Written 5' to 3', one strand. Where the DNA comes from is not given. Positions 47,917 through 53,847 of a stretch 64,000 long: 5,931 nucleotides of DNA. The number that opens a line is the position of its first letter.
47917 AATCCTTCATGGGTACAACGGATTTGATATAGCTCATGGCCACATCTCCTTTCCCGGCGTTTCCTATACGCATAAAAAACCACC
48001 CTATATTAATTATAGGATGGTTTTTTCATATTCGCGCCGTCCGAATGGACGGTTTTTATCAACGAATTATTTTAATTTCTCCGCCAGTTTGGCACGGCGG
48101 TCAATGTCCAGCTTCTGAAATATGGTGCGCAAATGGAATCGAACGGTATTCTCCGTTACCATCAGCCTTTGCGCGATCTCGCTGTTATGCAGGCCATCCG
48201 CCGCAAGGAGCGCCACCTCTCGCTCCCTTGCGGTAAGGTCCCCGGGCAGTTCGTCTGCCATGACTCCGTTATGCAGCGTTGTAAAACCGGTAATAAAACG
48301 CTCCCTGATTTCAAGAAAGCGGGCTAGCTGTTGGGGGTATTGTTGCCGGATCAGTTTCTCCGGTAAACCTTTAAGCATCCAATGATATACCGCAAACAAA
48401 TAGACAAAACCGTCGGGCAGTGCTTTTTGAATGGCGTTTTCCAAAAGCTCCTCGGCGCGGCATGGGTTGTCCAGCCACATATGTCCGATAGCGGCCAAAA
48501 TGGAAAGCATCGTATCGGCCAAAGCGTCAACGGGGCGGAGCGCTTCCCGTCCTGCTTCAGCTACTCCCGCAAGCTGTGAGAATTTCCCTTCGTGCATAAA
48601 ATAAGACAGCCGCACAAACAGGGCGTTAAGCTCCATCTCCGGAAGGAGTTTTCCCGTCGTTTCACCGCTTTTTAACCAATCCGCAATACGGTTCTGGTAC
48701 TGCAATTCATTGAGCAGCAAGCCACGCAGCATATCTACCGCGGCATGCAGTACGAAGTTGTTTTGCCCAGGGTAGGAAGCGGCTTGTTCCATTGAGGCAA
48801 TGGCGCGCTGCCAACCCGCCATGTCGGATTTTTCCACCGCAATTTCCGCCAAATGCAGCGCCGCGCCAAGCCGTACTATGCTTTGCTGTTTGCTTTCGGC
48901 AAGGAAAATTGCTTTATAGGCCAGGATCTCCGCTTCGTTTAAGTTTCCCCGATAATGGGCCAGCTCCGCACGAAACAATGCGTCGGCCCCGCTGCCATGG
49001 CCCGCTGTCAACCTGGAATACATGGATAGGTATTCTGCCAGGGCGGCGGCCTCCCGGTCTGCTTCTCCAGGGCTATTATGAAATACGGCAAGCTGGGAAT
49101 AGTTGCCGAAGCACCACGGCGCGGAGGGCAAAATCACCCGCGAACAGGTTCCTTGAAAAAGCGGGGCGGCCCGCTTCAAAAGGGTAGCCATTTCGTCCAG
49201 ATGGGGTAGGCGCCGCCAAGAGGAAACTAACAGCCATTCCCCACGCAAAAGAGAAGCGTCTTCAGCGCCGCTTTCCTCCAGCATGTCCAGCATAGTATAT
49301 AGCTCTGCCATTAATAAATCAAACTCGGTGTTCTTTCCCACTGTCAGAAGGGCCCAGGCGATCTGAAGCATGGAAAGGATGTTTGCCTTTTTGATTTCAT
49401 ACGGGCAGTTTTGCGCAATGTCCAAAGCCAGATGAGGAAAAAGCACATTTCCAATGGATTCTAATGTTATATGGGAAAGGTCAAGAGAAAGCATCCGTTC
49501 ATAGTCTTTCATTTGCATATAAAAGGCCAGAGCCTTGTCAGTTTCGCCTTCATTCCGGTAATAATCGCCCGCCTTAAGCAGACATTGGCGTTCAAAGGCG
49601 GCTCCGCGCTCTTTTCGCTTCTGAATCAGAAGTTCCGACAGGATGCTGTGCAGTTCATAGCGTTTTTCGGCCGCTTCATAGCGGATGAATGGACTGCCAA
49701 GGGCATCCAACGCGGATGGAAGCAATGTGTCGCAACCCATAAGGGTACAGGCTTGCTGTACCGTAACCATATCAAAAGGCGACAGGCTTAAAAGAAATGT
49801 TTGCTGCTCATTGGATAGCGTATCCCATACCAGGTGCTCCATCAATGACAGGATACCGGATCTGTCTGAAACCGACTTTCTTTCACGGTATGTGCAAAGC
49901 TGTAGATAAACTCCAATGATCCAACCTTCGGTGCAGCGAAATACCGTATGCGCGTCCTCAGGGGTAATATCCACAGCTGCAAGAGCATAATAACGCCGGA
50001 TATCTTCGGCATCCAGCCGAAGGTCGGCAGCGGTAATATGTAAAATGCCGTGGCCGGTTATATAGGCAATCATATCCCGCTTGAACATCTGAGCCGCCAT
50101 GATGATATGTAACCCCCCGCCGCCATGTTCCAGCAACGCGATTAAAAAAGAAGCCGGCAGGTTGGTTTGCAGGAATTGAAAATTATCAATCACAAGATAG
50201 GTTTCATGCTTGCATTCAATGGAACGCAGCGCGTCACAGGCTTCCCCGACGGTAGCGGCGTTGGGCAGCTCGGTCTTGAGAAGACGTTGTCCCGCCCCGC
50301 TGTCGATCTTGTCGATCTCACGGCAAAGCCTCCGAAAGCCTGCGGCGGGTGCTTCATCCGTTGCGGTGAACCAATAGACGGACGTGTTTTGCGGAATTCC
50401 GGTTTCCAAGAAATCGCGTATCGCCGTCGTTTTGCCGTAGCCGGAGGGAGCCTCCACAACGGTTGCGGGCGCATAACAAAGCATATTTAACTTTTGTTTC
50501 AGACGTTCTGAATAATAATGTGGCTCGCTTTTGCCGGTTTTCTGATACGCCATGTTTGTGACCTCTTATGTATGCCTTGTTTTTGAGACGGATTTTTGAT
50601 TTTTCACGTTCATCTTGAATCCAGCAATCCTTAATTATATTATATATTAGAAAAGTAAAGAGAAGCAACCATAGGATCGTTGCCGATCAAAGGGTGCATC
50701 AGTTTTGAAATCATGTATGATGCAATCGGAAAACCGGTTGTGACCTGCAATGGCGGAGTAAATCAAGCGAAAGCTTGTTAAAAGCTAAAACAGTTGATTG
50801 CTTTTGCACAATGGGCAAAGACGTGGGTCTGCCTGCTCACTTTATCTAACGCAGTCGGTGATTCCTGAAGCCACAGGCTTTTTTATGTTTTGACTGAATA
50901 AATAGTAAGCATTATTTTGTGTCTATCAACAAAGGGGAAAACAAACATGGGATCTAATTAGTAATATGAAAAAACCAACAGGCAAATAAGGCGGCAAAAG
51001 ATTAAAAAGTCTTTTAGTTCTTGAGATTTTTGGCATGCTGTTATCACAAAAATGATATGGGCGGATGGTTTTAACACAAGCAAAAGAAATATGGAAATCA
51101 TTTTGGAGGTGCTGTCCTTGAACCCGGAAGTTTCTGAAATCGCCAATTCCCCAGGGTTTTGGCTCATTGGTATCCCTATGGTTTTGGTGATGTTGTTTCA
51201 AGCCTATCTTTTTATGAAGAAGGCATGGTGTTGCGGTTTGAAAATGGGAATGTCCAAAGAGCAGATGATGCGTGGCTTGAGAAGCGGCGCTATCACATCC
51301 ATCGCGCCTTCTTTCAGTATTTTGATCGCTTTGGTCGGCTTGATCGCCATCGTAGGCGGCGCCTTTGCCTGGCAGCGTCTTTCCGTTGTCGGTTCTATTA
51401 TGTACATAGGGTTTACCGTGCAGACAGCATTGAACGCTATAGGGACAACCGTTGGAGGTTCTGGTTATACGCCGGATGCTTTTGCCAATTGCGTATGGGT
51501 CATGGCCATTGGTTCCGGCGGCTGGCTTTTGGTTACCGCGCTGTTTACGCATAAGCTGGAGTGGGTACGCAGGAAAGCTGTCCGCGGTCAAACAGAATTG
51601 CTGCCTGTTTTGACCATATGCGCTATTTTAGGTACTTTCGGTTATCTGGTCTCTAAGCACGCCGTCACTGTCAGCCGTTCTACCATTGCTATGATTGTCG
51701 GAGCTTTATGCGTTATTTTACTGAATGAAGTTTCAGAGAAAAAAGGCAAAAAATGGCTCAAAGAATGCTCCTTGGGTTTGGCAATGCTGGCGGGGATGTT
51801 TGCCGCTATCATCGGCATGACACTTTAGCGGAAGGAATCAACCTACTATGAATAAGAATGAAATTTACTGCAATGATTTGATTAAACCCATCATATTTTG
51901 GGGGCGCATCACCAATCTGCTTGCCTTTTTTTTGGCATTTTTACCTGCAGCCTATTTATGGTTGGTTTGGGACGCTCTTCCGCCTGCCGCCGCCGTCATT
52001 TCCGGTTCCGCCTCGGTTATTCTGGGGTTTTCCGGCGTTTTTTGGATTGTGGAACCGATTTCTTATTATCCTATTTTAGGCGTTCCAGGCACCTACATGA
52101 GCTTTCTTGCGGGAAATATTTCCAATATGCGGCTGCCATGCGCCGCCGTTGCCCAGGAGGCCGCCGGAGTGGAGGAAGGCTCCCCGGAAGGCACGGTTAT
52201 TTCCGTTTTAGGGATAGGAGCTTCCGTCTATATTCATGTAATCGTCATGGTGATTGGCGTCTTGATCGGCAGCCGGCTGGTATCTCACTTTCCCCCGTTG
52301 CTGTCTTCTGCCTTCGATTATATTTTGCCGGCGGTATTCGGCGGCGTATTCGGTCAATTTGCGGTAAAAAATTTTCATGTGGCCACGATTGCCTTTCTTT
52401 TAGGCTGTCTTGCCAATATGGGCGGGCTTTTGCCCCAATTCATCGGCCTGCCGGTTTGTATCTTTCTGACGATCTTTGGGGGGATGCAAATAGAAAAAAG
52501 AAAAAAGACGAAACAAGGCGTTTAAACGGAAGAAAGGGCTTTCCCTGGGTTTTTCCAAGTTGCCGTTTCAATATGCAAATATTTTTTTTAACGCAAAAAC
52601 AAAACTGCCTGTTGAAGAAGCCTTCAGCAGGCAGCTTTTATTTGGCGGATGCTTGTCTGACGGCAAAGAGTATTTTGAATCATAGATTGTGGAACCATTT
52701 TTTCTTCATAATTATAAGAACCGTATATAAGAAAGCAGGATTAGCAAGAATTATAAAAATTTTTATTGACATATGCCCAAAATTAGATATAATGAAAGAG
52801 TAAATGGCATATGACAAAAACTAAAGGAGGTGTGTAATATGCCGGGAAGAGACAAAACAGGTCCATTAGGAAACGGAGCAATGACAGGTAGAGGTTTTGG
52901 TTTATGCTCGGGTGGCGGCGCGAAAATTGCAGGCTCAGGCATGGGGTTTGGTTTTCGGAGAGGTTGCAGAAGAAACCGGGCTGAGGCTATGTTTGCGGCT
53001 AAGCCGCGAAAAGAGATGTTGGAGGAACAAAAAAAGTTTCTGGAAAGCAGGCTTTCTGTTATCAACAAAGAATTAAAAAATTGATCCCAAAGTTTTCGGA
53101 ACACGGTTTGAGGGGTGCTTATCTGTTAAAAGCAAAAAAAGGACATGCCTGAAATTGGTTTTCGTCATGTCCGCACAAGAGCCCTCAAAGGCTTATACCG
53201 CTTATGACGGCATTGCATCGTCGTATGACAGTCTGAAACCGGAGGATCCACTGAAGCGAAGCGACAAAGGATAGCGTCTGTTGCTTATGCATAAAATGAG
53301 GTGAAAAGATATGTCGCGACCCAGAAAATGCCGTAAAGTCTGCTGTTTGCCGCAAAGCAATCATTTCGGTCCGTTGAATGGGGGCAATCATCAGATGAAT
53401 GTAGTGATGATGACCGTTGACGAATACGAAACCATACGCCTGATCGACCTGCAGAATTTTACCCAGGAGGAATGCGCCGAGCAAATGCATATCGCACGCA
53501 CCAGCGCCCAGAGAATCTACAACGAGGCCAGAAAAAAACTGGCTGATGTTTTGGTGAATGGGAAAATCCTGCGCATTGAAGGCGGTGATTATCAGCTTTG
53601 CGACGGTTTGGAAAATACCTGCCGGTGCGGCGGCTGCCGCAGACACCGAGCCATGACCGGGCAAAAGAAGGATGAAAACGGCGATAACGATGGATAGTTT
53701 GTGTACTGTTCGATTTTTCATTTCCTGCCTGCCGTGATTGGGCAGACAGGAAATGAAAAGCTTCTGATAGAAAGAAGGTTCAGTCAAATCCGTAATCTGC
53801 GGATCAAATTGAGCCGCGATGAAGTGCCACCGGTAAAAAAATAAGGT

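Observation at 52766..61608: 14-gene co-directional cluster of Fe-S/metallocofactor-handling proteins of unknown pathway, adjacent to a [NiFe] hydrogenase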

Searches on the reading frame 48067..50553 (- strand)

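Call 4: search_protein_families(library=pfam, proteins=[window:48067-50553:-], max_evalue=0.01)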
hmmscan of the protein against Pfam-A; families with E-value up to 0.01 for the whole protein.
window:48067-50553:- (828 aa): 5 families
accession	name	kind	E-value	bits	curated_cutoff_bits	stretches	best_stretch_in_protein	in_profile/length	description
PF00196.25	GerE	-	2.6e-13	49.8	23.5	1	773-824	3-54/57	Bacterial regulatory proteins, luxR family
PF13401.12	AAA_22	-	6.2e-06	27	27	1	30-152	7-120/130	AAA domain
PF08281.18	Sigma70_r4_2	-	0.00033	20.7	25.7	1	773-809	11-48/54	Sigma-70, region 4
PF13384.12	HTH_23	-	0.0017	18.6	24.6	0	778-805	8-35/50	Homeodomain-like domain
PF25199.1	nSTAND_NTPase5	-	0.0027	18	34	0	30-78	43-92/145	Novel STAND NTPase 5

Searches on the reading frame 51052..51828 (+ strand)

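Call 4: search_protein_families(library=pfam, proteins=[window:51052-51828:+], max_evalue=0.01)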
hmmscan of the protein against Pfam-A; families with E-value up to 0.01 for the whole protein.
window:51052-51828:+ (258 aa): 1 family
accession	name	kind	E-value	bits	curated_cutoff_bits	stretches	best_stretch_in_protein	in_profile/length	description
PF16481.10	DUF5058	-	2.1e-60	204.6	28.2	1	32-249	1-222/222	Domain of unknown function (DUF5058)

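Call 6: search_protein_families(library=ncbifam, proteins=[window:51052-51828:+], max_evalue=0.001)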
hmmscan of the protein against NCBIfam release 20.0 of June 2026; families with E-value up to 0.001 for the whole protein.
window:51052-51828:+ (258 aa): 0 families

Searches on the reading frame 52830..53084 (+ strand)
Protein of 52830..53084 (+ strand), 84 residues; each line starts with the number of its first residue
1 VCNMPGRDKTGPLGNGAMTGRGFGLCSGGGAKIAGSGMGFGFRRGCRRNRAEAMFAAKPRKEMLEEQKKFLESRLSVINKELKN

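Call 3: search_protein_families(library=pfam, proteins=[window:52830-53084:+], max_evalue=0.01)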
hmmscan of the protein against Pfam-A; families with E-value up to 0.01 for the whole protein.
window:52830-53084:+ (84 aa): 1 family
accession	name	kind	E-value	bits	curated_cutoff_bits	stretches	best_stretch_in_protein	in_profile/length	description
PF17253.7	DUF5320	-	2.8e-18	67.4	27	1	4-84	1-98/99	Family of unknown function (DUF5320)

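Call 5: search_protein_families(library=ncbifam, proteins=[window:52830-53084:+], max_evalue=0.001)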
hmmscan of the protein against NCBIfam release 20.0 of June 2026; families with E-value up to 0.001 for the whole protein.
window:52830-53084:+ (84 aa): 0 families

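Call 72: search_protein_families(library=pfam, proteins=[window:52839-53084:+], max_evalue=10)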
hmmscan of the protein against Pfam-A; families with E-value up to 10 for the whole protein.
window:52839-53084:+ (81 aa): 1 family
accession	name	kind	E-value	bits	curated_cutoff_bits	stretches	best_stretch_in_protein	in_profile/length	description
PF17253.7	DUF5320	-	4.7e-18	66.6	27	1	1-81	1-98/99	Family of unknown function (DUF5320)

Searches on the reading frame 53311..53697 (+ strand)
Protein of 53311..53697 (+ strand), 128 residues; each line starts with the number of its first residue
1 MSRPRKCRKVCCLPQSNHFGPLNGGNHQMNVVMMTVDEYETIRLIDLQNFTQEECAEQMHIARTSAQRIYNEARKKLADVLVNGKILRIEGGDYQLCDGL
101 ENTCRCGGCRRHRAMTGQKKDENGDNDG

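Call 3: search_protein_families(library=pfam, proteins=[window:53311-53697:+], max_evalue=0.01)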
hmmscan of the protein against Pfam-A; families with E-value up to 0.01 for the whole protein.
window:53311-53697:+ (128 aa): 3 families
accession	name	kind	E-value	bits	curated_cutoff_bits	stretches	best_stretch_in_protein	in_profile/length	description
PF02001.22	DUF134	-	6.1e-22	78.5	27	1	2-95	5-96/98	Protein of unknown function DUF134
PF08281.18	Sigma70_r4_2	-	0.00026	21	25.7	1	40-77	17-54/54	Sigma-70, region 4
PF04545.22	Sigma70_r4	-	0.0019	18.1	24.1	1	40-77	11-48/50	Sigma-70, region 4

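Call 5: search_protein_families(library=ncbifam, proteins=[window:53311-53697:+], max_evalue=0.001)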
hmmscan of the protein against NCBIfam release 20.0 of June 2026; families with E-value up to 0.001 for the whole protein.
window:53311-53697:+ (128 aa): 3 families
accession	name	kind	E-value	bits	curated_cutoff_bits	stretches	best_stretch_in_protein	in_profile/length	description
NF003257.0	PRK04217.1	equivalog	1.9e-16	60.2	115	1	2-88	10-97/110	hypothetical protein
TIGR02937.1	sigma70-ECF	superfamily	4.8e-05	23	42.9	1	34-79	118-163/165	sigma-70 family RNA polymerase sigma factor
TIGR02959.1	SigZ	equivalog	0.00078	19.3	168.65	1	35-86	102-153/170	RNA polymerase sigma factor SigZ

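Call 55: search_solved_structures(query=window:53311-53697:+, max_evalue=1)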
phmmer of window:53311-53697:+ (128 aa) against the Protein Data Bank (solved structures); distinct sequences matched with E-value up to 1: 3.
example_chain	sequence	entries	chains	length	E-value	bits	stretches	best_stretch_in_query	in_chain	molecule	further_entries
7bhy_A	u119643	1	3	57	0.35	14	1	40-76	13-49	Deoxyribonucleoside regulator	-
9by5_A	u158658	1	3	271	0.48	13.6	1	28-91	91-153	Response regulator receiver protein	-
8r7y_A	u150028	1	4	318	0.55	13.4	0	40-76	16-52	Deoxyribonucleoside regulator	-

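Call 59: find_homologous_proteins(query=window:53311-53697:+, max_evalue=0.00001)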
Query window:53311-53697:+ (128 aa): 3648 proteins with E <= 0.00001 among 3654 candidates; the best 120 are listed.
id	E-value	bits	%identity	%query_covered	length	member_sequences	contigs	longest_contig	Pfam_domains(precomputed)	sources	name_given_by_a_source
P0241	4.9e-83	293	100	100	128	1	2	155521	PF02001.22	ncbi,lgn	-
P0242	2.5e-78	278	95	100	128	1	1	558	PF02001.22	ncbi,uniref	ncbi:hypothetical protein SDC9_203368 [bioreactor metagenome]|uniref:Uncharacterized protein n=1 Tax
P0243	1.4e-65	237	83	98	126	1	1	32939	PF02001.22,PF07638.18,PF08281.19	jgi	-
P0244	4.3e-57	209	74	96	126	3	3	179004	PF02001.22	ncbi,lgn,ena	-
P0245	8.2e-56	205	74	95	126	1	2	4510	PF02001.22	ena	-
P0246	2.1e-55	204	76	96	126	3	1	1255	PF02001.22,PF08281.19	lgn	-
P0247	2.2e-55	204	79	88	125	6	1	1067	PF02001.22,PF08281.19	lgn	-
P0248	3.1e-55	203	73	98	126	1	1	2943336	PF02001.22,PF04545.23,PF08281.19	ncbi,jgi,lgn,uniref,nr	ncbi:DUF134 domain-containing protein [Dehalobacter restrictus]|jgi:predicted DNA-binding protein (U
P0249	3.9e-55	203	73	97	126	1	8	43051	PF02001.22,PF07638.18,PF04545.23,PF08281.19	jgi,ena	-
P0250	4.6e-55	203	76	96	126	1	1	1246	PF02001.22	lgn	-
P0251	7.4e-55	202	73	97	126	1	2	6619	PF02001.22,PF04545.23,PF08281.19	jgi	-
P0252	8.3e-55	202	71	98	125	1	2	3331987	PF02001.22,PF04545.23,PF08281.19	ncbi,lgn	ncbi:MAG: DUF134 domain-containing protein [Candidatus Dehalobacter alkaniphilus]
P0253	8.6e-55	202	73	97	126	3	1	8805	PF02001.22,PF07638.18,PF04545.23,PF08281.19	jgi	-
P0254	1.9e-54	201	72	97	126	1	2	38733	PF02001.22,PF07638.18,PF04545.23,PF08281.19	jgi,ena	-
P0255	1.9e-54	201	79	88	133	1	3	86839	PF02001.22,PF04545.23,PF08281.19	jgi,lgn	jgi:predicted DNA-binding protein (UPF0251 family)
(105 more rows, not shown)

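Call 60: find_encoding_contigs(protein=P0241, flank=10000, max_places=3)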
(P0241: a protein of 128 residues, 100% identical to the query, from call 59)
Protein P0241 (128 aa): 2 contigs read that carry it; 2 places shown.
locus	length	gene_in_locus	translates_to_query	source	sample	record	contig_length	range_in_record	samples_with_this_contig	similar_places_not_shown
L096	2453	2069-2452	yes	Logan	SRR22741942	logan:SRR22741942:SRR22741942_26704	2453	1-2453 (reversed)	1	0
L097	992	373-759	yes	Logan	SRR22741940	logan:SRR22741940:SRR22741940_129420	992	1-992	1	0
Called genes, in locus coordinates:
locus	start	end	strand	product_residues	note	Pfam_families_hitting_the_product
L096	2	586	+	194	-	?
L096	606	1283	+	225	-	-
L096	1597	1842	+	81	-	PF17253:DUF5320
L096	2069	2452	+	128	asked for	PF02001:DUF134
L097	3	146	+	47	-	?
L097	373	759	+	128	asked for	PF02001:DUF134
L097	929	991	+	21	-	?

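Call 76: predict_structure(alignment_id=A5)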
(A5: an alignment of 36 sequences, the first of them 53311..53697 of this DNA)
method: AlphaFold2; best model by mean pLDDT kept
length: 128 residues; sequences in the alignment: 36
mean_pLDDT: 66.9   pTM: 0.56
mean pLDDT of the five models: 66.9, 65.9, 64.7, 61.5, 60.4
residues with pLDDT >= 90: 22; 70-90: 39; 50-70: 26; < 50: 41
segments of 3 or more residues with pLDDT < 50: 1-14, 103-108, 113-128
pLDDT, mean of each block of 10 residues (from residue 1): 37 57 59 86 86 90 93 90 81 54 47 45 39
secondary structure, 60 per line:
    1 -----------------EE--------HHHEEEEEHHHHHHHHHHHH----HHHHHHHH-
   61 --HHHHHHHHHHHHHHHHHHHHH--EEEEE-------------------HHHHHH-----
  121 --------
elements in order: E31-35 H36-47 H52-59 H63-83 E86-90 H110-115

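Call 78: fold_search(model_id=the predicted structure, library=pdb)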
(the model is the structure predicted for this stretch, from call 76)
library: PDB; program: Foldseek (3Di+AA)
matches with E <= 10: 862; with E <= 0.001: 0
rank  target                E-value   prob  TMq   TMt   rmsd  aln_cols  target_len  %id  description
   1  9a50_A                4.3e-02  1.00  0.37  0.18   0.9        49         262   28  Integrative model of RPSB-RPOC by crosslinking MS and deep learning (released 2024-09-18)
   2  8r7y_A                4.6e-02  1.00  0.32  0.13   1.2        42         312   28  Deoxyribonucleoside regulator DeoR in complex with the DNA operator (released 2024-06-19)
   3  5fgm                  5.6e-02  1.00  0.38  0.75   0.7        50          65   18  Streptomyces coelicolor SigR region 4 (released 2016-03-02)
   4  7bhy_A                7.3e-02  1.00  0.31  0.68   0.6        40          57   30  DNA-binding domain of DeoR in complex with the DNA operator (released 2021-11-10)
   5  8r7y_B                7.3e-02  1.00  0.30  0.12   0.7        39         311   31  Deoxyribonucleoside regulator DeoR in complex with the DNA operator (released 2024-06-19)
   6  7bhy_C                8.3e-02  1.00  0.31  0.70   0.6        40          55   30  DNA-binding domain of DeoR in complex with the DNA operator (released 2021-11-10)
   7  8x6g_H                8.3e-02  1.00  0.37  0.20   0.8        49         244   22  Cryo-EM structure of Staphylococcus aureus sigB-dependent RNAP-promoter open complex (released 2024-06-05)
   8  6kon_F                8.9e-02  1.00  0.36  0.26   0.9        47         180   19  Mycobacterium tuberculosis initial transcription complex comprising sigma H and 5'-OH RNA of 5 nt (released 2020-03-11)
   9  7bhy_B                9.5e-02  1.00  0.31  0.73   0.6        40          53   30  DNA-binding domain of DeoR in complex with the DNA operator (released 2021-11-10)
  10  3vfz_A                1.2e-01  1.00  0.37  0.76   0.7        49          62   18  Crystal structure of -35 promoter binding domain of SigD of Mycobacterium tuberculosis (released 2013-02-13)
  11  9a7s_A                1.2e-01  1.00  0.37  0.19   0.8        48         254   19  Integrative model of RPSD-RPOB by crosslinking MS and deep learning (released 2024-09-18)
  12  8jzt_E                1.3e-01  1.00  0.34  0.62   0.6        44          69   25  The sigF and anti-sigma factor complex (released 2024-10-16)
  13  8jzt_C                1.5e-01  1.00  0.32  0.64   0.5        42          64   24  The sigF and anti-sigma factor complex (released 2024-10-16)
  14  6dxo_A                1.7e-01  1.00  0.35  0.32   0.5        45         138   22  1.8 A structure of RsbN-BldN complex. (released 2018-07-11)
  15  5uxx_C                1.7e-01  1.00  0.38  0.30   0.6        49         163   26  Co-crystal structure of the sigma factor RpoE in complex with the anti-sigma factor NepR from Bartonella quintana (released 2018-02-28)
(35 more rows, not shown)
